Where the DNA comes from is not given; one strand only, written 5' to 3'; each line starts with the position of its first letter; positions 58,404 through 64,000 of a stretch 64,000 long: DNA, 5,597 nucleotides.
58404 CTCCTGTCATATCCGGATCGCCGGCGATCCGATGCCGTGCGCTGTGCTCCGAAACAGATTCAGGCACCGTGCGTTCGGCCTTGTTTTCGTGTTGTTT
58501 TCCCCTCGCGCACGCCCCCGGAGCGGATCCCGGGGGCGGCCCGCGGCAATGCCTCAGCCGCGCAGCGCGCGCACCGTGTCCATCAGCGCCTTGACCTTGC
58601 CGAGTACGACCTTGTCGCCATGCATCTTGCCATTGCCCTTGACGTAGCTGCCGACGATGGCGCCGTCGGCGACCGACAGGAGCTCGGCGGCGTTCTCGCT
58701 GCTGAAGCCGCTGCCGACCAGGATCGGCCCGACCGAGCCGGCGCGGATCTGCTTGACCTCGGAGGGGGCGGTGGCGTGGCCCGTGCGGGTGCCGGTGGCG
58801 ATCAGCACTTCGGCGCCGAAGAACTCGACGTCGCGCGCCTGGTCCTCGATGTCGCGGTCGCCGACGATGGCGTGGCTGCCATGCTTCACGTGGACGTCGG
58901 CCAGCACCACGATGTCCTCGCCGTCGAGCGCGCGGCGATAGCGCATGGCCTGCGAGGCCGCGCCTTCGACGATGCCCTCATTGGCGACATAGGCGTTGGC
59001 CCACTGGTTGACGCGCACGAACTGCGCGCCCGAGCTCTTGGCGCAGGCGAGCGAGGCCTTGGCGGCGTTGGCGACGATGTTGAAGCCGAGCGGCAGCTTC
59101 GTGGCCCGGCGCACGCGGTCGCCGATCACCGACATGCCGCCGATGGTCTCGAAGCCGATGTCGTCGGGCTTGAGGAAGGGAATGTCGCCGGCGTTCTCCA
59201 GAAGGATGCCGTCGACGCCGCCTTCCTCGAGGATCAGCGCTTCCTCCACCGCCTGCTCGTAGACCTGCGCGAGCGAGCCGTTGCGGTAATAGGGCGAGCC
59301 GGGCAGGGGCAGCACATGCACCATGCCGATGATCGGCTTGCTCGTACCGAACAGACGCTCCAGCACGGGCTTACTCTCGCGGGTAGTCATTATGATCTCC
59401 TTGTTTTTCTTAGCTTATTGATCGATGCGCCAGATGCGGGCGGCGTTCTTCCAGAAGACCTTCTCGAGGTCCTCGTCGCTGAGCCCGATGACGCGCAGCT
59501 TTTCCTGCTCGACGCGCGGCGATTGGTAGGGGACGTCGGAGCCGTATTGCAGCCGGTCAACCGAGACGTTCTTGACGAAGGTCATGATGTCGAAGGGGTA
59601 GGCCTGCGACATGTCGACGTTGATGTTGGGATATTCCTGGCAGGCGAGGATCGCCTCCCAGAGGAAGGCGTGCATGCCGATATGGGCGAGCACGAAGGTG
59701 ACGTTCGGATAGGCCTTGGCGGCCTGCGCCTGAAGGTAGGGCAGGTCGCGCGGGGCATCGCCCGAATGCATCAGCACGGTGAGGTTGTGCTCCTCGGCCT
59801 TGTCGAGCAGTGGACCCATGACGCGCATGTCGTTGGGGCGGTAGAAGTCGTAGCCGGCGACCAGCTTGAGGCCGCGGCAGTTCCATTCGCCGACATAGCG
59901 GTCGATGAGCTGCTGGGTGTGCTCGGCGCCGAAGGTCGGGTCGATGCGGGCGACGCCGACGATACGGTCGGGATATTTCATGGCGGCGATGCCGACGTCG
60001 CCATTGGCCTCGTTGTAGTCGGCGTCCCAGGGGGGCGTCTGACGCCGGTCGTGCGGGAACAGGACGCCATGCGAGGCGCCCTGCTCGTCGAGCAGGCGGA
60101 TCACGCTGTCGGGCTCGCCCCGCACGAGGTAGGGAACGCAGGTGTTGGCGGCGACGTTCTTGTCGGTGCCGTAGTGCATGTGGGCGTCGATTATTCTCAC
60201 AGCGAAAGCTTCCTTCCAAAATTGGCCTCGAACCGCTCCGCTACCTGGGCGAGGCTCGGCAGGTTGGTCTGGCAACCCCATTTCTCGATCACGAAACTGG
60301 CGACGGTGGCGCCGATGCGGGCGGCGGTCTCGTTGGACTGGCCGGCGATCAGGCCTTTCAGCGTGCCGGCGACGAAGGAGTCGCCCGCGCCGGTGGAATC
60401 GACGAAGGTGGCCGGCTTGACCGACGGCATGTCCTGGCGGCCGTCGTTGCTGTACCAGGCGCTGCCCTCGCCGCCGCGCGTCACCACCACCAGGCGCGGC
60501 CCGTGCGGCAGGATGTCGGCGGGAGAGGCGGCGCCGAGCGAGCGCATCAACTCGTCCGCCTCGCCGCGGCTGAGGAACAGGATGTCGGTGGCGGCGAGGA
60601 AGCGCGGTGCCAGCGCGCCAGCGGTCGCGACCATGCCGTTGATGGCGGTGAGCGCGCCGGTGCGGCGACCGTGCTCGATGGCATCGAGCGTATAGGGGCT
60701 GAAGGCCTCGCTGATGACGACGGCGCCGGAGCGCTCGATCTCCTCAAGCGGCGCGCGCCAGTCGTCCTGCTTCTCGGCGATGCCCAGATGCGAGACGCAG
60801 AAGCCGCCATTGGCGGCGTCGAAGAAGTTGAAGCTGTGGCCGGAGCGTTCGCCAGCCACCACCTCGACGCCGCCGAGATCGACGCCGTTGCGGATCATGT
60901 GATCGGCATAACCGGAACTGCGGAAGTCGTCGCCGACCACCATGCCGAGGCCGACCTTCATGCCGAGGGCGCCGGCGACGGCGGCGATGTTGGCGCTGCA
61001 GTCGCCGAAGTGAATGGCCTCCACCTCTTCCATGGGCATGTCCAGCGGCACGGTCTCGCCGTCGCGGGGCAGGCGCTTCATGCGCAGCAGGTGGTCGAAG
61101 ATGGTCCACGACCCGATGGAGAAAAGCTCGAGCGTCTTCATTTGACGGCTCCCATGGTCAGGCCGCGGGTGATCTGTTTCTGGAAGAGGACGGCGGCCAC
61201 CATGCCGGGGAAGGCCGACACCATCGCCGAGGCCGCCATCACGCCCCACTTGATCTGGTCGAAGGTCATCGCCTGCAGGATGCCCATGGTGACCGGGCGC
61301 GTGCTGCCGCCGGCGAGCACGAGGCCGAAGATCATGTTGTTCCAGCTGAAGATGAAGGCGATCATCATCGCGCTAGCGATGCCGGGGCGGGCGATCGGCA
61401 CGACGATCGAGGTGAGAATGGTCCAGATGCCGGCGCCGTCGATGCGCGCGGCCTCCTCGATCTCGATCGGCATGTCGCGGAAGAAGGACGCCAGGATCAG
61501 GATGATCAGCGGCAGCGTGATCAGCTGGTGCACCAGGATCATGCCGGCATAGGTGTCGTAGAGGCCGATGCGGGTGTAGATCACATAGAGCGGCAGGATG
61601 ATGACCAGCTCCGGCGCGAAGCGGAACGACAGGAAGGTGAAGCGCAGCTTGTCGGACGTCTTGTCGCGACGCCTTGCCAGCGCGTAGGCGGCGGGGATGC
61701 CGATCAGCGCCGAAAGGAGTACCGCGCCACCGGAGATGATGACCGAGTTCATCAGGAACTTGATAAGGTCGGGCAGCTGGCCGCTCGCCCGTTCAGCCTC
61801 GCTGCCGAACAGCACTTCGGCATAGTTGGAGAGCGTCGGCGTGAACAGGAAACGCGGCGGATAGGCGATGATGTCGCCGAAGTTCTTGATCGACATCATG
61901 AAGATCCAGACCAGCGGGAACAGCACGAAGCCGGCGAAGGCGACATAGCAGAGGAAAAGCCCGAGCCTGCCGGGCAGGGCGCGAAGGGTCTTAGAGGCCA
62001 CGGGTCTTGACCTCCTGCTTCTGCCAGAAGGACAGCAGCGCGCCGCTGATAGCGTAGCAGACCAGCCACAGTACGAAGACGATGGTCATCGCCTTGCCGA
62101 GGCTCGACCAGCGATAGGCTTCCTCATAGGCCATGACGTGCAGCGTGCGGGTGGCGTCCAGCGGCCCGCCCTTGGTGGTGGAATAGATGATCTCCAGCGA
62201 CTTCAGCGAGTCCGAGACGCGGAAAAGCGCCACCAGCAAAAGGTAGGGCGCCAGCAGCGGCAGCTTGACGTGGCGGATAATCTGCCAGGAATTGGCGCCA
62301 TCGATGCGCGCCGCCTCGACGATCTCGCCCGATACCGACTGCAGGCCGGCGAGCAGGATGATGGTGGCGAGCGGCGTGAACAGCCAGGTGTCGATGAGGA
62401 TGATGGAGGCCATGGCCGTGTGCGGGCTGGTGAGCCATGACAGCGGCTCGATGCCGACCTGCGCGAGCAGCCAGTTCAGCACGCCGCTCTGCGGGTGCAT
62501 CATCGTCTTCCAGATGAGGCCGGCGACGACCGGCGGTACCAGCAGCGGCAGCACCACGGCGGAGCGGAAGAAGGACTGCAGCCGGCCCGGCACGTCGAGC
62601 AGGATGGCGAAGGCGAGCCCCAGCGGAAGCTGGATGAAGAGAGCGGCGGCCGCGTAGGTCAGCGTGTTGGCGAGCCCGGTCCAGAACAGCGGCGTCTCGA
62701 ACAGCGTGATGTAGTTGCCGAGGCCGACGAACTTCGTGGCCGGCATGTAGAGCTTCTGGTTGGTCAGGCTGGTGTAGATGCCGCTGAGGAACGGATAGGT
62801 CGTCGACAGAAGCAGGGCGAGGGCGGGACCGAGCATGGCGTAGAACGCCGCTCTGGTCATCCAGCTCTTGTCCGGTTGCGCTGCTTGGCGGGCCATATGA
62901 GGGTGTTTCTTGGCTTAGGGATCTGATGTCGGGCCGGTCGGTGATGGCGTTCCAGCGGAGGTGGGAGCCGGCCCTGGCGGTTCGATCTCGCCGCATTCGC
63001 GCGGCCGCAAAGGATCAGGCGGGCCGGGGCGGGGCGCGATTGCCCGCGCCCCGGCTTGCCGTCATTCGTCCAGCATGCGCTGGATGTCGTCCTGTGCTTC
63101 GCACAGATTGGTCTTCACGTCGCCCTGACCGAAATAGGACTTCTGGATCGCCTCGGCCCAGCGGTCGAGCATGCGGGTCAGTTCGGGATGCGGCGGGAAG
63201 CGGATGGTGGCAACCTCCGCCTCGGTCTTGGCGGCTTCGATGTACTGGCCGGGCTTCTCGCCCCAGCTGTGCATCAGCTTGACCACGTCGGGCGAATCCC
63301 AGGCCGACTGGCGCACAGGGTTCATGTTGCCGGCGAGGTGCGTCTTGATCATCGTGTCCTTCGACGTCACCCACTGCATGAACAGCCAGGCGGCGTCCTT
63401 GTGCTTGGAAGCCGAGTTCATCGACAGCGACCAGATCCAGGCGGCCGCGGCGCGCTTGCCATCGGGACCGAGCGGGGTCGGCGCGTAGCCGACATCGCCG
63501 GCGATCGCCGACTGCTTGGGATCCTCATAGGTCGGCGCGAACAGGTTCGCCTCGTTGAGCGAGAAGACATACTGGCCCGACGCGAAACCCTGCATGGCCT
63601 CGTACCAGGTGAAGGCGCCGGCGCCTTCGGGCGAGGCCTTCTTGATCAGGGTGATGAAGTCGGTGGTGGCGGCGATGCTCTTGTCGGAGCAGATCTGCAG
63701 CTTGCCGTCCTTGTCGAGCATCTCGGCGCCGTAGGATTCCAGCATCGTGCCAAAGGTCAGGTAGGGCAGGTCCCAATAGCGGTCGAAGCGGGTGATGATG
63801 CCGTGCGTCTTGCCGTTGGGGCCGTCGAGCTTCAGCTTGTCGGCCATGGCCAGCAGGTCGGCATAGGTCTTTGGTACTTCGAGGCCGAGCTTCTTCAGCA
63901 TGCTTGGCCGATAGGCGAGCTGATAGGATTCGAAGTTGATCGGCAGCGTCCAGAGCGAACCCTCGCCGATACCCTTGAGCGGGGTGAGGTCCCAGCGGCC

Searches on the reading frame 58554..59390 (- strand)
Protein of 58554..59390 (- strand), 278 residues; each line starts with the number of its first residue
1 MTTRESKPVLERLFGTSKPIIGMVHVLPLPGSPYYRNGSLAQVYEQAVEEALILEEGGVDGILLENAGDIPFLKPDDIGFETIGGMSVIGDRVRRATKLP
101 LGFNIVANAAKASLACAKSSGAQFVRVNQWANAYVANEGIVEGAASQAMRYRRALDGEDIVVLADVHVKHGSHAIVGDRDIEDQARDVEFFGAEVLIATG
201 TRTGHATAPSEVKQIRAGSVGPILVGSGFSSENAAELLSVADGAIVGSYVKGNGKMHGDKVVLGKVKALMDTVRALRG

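Call 7: search_protein_families(library=pfam, proteins=[window:58554-59390:-])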
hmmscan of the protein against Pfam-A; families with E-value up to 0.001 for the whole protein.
window:58554-59390:- (278 aa): 2 families
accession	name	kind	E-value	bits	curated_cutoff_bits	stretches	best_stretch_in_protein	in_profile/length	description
PF03437.21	BtpA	-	2.4e-66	224.2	30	1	17-273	2-252/254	BtpA family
PF00290.26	Trp_syntA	-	0.00074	19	27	0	207-250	185-229/259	Tryptophan synthase alpha chain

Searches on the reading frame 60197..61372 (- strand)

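Call 7: search_protein_families(library=pfam, proteins=[window:60197-61372:-])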
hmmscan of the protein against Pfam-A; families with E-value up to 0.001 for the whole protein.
window:60197-61372:- (391 aa): 1 family
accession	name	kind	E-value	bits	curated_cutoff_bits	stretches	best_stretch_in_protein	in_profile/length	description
PF00294.29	PfkB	-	4.6e-38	131.7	25.8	1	126-373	39-301/302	pfkB family carbohydrate kinase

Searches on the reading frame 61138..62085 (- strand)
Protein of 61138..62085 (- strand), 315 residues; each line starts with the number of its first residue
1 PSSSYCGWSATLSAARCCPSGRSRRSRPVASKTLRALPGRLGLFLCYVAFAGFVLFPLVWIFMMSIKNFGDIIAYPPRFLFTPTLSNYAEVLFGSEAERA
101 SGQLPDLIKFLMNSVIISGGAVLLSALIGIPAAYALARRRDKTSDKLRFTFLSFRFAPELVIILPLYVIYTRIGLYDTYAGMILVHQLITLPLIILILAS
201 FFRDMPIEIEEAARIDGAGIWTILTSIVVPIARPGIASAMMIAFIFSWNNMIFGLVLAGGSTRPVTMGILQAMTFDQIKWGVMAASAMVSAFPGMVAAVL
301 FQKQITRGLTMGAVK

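Call 87: search_protein_families(library=pfam, proteins=[window:61138-62085:-], max_evalue=0.0001)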
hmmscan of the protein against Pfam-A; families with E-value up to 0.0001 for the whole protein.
window:61138-62085:- (315 aa): 1 family
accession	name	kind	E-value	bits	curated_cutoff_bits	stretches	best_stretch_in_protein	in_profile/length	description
PF00528.27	BPD_transp_1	-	4.6e-14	53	26.4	1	129-303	1-176/184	Binding-protein-dependent transport system inner membrane component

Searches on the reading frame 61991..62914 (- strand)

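Call 87: search_protein_families(library=pfam, proteins=[window:61991-62914:-], max_evalue=0.0001)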
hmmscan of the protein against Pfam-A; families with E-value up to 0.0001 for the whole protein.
window:61991-62914:- (307 aa): 1 family
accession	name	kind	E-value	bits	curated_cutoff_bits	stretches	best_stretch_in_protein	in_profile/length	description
PF00528.27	BPD_transp_1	-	1.3e-17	64.6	26.4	1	96-289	2-173/184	Binding-protein-dependent transport system inner membrane component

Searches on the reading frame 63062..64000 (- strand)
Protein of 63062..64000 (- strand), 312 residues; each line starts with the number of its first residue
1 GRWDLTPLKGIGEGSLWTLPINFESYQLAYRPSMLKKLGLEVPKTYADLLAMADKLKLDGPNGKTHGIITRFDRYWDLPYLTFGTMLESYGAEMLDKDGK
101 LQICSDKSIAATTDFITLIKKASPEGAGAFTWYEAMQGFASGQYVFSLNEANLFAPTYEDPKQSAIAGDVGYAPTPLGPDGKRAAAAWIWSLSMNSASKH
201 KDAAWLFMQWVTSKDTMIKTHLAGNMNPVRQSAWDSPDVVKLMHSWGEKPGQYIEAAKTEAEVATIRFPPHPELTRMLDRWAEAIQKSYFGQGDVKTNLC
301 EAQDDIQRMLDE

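Call 87: search_protein_families(library=pfam, proteins=[window:63062-64000:-], max_evalue=0.0001)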
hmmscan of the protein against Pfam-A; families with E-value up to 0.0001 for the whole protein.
window:63062-64000:- (312 aa): 2 families
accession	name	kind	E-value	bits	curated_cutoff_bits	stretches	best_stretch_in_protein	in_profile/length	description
PF01547.30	SBP_bac_1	-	3.8e-29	103.1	26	1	9-216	98-305/307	Bacterial extracellular solute-binding protein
PF13416.11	SBP_bac_8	-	1.1e-20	75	27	1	13-240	81-272/279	Bacterial extracellular solute-binding protein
